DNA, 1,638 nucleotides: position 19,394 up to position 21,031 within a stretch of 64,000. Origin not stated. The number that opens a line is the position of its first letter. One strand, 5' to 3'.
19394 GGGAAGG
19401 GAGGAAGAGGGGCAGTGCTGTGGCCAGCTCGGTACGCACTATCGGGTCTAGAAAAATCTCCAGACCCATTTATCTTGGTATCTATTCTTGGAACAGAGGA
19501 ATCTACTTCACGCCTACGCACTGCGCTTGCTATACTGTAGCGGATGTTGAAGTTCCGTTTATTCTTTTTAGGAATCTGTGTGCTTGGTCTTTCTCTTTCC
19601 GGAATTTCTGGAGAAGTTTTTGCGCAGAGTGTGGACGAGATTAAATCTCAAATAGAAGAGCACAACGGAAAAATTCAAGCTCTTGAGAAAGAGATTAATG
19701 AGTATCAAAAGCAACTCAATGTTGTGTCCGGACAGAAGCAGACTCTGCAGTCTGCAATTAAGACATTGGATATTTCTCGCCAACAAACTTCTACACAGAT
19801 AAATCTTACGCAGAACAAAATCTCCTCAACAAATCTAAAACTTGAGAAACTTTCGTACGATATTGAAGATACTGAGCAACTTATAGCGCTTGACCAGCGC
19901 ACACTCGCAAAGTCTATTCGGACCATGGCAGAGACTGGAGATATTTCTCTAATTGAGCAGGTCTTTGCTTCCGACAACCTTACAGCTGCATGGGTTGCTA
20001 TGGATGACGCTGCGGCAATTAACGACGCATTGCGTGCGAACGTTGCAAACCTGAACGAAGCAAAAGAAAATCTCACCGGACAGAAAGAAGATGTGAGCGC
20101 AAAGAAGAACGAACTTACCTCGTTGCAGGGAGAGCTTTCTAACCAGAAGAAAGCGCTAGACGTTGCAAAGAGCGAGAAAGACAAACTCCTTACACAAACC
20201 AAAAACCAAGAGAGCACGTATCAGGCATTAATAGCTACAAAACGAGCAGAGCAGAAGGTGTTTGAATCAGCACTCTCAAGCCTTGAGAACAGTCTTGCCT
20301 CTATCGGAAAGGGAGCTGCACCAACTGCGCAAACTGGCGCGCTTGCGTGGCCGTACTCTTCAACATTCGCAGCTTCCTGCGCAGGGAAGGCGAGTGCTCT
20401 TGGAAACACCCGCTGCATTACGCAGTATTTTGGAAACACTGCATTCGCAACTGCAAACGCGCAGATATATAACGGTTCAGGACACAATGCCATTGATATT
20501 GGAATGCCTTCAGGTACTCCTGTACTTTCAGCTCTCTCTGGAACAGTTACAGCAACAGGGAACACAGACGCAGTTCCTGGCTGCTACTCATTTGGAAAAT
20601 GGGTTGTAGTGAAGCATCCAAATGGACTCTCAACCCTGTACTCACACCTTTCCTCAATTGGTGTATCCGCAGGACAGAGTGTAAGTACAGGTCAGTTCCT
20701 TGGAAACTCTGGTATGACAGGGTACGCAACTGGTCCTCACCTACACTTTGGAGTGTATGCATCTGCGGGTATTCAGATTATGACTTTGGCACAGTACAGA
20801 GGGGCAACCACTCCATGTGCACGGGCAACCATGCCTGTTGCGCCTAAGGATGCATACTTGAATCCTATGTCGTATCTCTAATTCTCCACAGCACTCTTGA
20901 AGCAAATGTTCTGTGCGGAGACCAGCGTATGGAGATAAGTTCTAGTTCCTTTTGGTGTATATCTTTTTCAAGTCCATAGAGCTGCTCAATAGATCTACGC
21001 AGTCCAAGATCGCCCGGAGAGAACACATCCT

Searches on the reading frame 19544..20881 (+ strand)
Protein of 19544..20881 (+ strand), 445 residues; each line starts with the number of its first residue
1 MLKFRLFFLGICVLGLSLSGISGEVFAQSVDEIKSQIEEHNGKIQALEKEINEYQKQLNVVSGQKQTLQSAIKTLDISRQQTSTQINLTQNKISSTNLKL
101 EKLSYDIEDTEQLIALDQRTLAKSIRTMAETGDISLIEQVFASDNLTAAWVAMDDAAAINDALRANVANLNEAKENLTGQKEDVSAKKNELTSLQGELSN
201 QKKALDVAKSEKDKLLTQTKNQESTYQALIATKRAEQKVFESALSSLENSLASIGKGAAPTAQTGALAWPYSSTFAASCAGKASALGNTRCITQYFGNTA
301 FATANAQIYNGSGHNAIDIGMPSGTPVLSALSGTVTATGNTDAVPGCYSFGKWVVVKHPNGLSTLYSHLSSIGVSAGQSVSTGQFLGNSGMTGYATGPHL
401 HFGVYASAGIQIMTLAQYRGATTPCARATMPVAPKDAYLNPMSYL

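Call 46: find_encoding_contigs(protein=window:19544-20881:+, flank=10000, max_places=1)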
Protein window:19544-20881:+ (445 aa): 3 contigs read that carry it; 1 place shown.
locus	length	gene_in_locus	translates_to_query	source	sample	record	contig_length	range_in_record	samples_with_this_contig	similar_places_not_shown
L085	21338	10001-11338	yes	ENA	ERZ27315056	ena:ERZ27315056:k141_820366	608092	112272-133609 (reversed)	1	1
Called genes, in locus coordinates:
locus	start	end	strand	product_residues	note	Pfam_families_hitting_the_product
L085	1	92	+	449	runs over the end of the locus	PF01336:tRNA_anti-codon, PF00152:tRNA-synt_2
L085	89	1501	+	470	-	PF02789:Peptidase_M17_N (weak), PF00883:Peptidase_M17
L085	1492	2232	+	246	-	PF02616:SMC_ScpA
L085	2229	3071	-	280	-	PF02673:BacA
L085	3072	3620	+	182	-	PF04079:SMC_ScpB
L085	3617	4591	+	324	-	PF00768:Peptidase_S11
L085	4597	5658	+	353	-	PF00953:Glycos_transf_4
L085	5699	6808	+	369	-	PF01098:FTSW_RODA_SPOVE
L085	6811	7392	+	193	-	-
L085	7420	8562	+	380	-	PF03033:Glyco_transf_28, PF04101:Glyco_tran_28_C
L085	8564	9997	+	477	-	PF00749:tRNA-synt_1c, PF19269:Anticodon_2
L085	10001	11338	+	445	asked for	PF01551:Peptidase_M23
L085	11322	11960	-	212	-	PF00730:HhH-GPD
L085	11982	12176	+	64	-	-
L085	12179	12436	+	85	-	PF11950:DUF3467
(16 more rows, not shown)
